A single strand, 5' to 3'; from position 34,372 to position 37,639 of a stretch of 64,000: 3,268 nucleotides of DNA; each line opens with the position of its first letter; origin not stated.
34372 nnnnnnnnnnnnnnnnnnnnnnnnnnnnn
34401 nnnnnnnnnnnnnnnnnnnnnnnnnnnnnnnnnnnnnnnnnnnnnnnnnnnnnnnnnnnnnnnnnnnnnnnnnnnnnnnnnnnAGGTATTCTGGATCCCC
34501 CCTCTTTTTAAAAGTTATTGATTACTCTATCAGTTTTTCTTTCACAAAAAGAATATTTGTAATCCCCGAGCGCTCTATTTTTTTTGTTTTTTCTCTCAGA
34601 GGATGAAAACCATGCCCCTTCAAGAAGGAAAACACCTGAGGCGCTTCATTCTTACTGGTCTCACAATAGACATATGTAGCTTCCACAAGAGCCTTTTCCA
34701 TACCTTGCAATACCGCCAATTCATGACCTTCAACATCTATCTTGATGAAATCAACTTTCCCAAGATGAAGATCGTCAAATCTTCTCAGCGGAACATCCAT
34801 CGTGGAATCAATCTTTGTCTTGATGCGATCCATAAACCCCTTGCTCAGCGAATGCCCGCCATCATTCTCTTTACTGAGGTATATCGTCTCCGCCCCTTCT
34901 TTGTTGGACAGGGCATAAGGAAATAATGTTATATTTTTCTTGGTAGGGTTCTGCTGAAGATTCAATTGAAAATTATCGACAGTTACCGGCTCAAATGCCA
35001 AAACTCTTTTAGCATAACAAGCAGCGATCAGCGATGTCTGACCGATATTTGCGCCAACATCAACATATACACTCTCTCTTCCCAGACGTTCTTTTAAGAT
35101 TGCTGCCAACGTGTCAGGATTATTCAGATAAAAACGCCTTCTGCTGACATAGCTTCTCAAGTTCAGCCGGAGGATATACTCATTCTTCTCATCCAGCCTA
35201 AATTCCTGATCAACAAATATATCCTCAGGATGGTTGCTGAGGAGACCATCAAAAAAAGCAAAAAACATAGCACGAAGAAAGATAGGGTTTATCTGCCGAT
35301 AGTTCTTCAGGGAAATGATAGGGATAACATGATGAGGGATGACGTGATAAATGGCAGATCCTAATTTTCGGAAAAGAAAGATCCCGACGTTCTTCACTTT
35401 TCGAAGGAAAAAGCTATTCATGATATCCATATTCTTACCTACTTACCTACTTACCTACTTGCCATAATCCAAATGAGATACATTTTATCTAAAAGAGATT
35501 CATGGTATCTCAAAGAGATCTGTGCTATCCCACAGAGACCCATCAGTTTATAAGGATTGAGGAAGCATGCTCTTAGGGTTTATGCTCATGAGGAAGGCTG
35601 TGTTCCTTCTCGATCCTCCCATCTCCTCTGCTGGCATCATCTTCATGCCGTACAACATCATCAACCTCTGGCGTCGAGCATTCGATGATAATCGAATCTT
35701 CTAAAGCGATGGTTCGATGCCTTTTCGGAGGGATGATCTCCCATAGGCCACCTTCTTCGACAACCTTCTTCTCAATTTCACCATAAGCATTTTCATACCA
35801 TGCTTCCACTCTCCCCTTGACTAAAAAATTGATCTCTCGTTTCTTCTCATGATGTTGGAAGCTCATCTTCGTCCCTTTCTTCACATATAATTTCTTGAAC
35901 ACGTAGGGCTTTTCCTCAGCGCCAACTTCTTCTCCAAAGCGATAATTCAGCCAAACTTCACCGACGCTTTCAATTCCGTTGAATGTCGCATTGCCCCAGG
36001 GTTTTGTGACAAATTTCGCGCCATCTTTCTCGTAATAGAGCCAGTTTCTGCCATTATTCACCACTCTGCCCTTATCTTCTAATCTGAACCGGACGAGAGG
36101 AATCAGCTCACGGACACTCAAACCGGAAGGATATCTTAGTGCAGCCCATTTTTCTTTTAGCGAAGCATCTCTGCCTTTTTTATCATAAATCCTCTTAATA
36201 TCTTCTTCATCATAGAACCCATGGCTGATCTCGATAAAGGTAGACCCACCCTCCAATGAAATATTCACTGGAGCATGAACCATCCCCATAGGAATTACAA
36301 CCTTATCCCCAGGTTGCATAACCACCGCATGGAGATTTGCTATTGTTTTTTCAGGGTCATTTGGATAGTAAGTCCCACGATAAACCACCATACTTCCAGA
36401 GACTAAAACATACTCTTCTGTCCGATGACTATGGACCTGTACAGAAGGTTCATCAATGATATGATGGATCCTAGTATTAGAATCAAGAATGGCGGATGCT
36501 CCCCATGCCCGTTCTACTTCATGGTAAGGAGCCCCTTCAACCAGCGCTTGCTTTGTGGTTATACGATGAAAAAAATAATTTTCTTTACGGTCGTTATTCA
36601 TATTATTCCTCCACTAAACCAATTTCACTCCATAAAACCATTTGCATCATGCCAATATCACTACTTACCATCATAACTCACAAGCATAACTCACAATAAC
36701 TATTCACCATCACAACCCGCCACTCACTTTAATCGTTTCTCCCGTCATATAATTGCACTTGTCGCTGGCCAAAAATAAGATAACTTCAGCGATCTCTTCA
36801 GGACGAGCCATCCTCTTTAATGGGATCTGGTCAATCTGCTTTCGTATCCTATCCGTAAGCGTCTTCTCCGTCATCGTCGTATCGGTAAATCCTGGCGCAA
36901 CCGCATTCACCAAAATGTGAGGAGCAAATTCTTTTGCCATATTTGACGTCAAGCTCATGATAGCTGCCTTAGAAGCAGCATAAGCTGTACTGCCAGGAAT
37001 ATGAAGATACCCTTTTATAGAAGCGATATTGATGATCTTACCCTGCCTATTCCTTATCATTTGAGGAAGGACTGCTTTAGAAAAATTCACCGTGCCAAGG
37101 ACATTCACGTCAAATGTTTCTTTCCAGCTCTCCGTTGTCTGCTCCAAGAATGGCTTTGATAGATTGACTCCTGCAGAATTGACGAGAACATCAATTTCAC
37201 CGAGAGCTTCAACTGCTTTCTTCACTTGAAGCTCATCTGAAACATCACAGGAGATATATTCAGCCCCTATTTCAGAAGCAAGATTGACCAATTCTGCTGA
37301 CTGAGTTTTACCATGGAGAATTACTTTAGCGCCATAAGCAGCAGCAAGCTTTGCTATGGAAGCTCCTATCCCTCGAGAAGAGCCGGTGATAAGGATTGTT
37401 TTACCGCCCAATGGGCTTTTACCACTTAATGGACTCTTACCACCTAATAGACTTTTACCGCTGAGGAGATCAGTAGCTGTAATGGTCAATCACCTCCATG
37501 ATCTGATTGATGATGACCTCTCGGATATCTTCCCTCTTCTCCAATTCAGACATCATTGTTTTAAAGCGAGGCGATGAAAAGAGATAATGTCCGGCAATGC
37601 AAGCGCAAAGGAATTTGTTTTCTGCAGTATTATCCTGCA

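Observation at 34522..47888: Unusual activated-sugar block: nucleotidyltransferase-kinase fusion, overlapping GatZ-like and SDR genes, bicupin, two IMPase/FBPase paralogs, HAD phosphatase, B12-radical SAM enzyme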

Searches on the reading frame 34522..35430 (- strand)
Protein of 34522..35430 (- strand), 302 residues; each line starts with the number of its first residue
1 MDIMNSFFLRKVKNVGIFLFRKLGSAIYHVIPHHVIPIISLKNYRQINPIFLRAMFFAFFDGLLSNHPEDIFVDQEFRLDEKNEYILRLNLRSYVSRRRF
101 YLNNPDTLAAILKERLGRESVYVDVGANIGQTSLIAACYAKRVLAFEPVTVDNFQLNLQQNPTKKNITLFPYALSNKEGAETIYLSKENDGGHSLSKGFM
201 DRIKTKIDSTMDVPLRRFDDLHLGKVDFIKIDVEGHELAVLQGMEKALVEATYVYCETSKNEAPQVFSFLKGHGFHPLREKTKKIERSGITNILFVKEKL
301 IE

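Call 3: search_protein_families(library=pfam, proteins=[window:34522-35430:-], max_evalue=0.01)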
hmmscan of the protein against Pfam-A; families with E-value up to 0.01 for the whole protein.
window:34522-35430:- (302 aa): 2 families
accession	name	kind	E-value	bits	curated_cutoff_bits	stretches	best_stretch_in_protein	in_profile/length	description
PF05050.19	Methyltransf_21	-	3.7e-19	69.9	22.7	1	124-276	1-172/173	Methyltransferase FkbM domain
PF05575.17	V_cholerae_RfbT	-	7.2e-06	25.9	27.9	1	118-243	79-209/286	Vibrio cholerae RfbT protein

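Call 5: search_protein_families(library=ncbifam, proteins=[window:34522-35430:-], max_evalue=0.01)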
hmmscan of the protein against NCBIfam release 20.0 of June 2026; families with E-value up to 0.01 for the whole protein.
window:34522-35430:- (302 aa): 1 family
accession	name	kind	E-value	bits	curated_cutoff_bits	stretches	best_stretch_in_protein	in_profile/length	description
TIGR01444.1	fkbM_fam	subfamily_domain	5.5e-25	88.5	37.7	1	121-252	1-135/143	FkbM family methyltransferase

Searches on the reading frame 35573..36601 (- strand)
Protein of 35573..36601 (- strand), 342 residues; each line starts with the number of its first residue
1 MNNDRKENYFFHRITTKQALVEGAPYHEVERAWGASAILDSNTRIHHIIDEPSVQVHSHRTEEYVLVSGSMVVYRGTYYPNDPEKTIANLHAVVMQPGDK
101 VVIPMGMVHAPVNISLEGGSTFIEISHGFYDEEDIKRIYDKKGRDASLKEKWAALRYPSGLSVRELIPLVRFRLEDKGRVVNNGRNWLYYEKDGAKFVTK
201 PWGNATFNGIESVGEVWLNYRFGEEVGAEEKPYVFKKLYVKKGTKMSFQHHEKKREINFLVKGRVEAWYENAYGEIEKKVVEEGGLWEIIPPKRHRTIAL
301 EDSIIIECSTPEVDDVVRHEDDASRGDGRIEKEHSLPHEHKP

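Call 3: search_protein_families(library=pfam, proteins=[window:35573-36601:-], max_evalue=0.01)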
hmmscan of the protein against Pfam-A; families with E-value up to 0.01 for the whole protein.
window:35573-36601:- (342 aa): 3 families
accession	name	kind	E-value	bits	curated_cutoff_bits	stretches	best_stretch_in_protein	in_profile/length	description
PF01050.24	MannoseP_isomer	-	1.2e-07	32.4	23.6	1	26-139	9-115/116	Mannose-6-phosphate isomerase C-terminal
PF07883.17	Cupin_2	-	4.6e-07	29.9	27.2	0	53-115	10-60/70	Cupin domain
PF00190.28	Cupin_1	-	0.0081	16.2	22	0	56-124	50-112/151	Cupin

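Call 5: search_protein_families(library=ncbifam, proteins=[window:35573-36601:-], max_evalue=0.01)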
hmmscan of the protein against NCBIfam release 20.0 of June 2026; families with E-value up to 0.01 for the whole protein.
window:35573-36601:- (342 aa): 3 families
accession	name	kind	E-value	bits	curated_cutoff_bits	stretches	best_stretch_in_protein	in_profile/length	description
TIGR01479.1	GMP_PMI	equivalog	5.2e-08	32.1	372.95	1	24-143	354-466/467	mannose-1-phosphate guanylyltransferase/mannose-6-phosphate isomerase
TIGR04366.1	cupin_WbuC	subfamily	8.5e-06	25.7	42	0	240-308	41-114/132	WbuC family cupin fold metalloprotein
NF012004.0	PRK15460.1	equivalog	0.00011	21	859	1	26-144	366-477/478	mannose-1-phosphate guanyltransferase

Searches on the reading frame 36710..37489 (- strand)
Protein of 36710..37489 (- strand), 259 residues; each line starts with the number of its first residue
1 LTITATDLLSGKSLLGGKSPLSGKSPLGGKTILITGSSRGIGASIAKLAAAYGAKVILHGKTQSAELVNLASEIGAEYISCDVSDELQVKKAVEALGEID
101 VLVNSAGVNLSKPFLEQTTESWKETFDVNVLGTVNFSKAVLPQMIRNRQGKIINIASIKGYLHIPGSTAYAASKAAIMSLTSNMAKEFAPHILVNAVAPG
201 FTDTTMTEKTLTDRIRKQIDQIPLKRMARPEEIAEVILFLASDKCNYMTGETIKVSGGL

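Call 3: search_protein_families(library=pfam, proteins=[window:36710-37489:-], max_evalue=0.01)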
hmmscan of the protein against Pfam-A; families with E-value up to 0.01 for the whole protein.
window:36710-37489:- (259 aa): 9 families
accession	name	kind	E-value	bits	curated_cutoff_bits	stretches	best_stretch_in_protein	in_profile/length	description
PF13561.12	adh_short_C2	-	1.9e-60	204.8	27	1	38-259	5-235/236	Enoyl-(Acyl carrier protein) reductase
PF00106.31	adh_short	-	6.3e-55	186.1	26.6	1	30-212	1-192/195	short chain dehydrogenase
PF08659.16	KR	-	3e-14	53.8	22.6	1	31-187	2-166/180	KR domain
PF01370.27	Epimerase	-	9.6e-09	35.4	20.9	1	32-217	1-192/240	NAD dependent epimerase/dehydratase family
PF23441.1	SDR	-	0.00017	21.5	27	1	79-258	66-254/258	SDR-like rossmann domain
PF00107.32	ADH_zinc_N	-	0.00028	21.3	31.8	1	40-123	1-80/129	Zinc-binding dehydrogenase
PF01073.25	3Beta_HSD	-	0.0027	17.2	22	1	34-141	2-104/280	3-beta hydroxysteroid dehydrogenase/isomerase family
PF02826.25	2-Hacid_dh_C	-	0.0031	17.3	25.1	1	26-75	33-79/178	D-isomer specific 2-hydroxyacid dehydrogenase, NAD binding domain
PF05368.20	NmrA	-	0.005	16.9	27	1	30-94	3-68/298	NmrA-like family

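Call 5: search_protein_families(library=ncbifam, proteins=[window:36710-37489:-], max_evalue=0.01)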
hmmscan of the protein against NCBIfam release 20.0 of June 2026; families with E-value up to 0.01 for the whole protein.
window:36710-37489:- (259 aa): 245 families (the best 25 are shown)
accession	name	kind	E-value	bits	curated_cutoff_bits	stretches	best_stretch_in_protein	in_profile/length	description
NF005559.1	PRK07231.1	subfamily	1.6e-64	217.8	215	1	27-258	2-246/249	glucose 1-dehydrogenase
TIGR01830.1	3oxo_ACP_reduc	equivalog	1.7e-64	217.8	297.75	1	33-259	2-238/239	3-oxoacyl-[acyl-carrier-protein] reductase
NF004198.0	PRK05653.1-3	equivalog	5e-60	203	296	1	27-259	5-246/248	3-oxoacyl-ACP reductase FabG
NF009466.0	PRK12826.1-2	subfamily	1.4e-59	201.6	222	1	31-258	5-243/248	3-oxoacyl-ACP reductase FabG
NF004197.0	PRK05653.1-1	equivalog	7.3e-58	196.1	332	1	26-259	4-246/249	3-oxoacyl-ACP reductase FabG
NF047420.2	EF_P_mod_YmfI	equivalog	1e-54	185.8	238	1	32-258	2-234/236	elongation factor P 5-aminopentanone reductase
NF009464.0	PRK12824.1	subfamily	1e-54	185.8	269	1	30-259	3-242/245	3-oxoacyl-ACP reductase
NF006070.0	PRK08213.1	subfamily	2.7e-54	184.4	279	1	27-258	10-255/259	gluconate 5-dehydrogenase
NF052558.1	MBtsdlDhBudC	equivalog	3.2e-54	184.1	270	1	29-259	3-241/250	meso-2,3-butanediol dehydrogenase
NF004199.0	PRK05653.1-4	equivalog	4.7e-54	183.6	301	1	27-259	3-245/247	3-oxoacyl-ACP reductase FabG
NF005309.0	PRK06841.1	subfamily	6.3e-54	183.2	286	1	26-258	12-251/255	GolD/DthD family dehydrogenase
NF006080.0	PRK08226.1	equivalog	2.4e-53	181.3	356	1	27-258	4-252/263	SDR family oxidoreductase UcpA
NF004791.0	PRK06138.1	equivalog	6.3e-53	179.7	312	1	27-259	3-249/252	SDR family oxidoreductase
NF005893.0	PRK07856.1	equivalog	2.1e-52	177.9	255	1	27-258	7-240/255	SDR family oxidoreductase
NF005067.0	PRK06484.1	equivalog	5.7e-52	176.9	713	1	29-258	9-250/524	short chain dehydrogenase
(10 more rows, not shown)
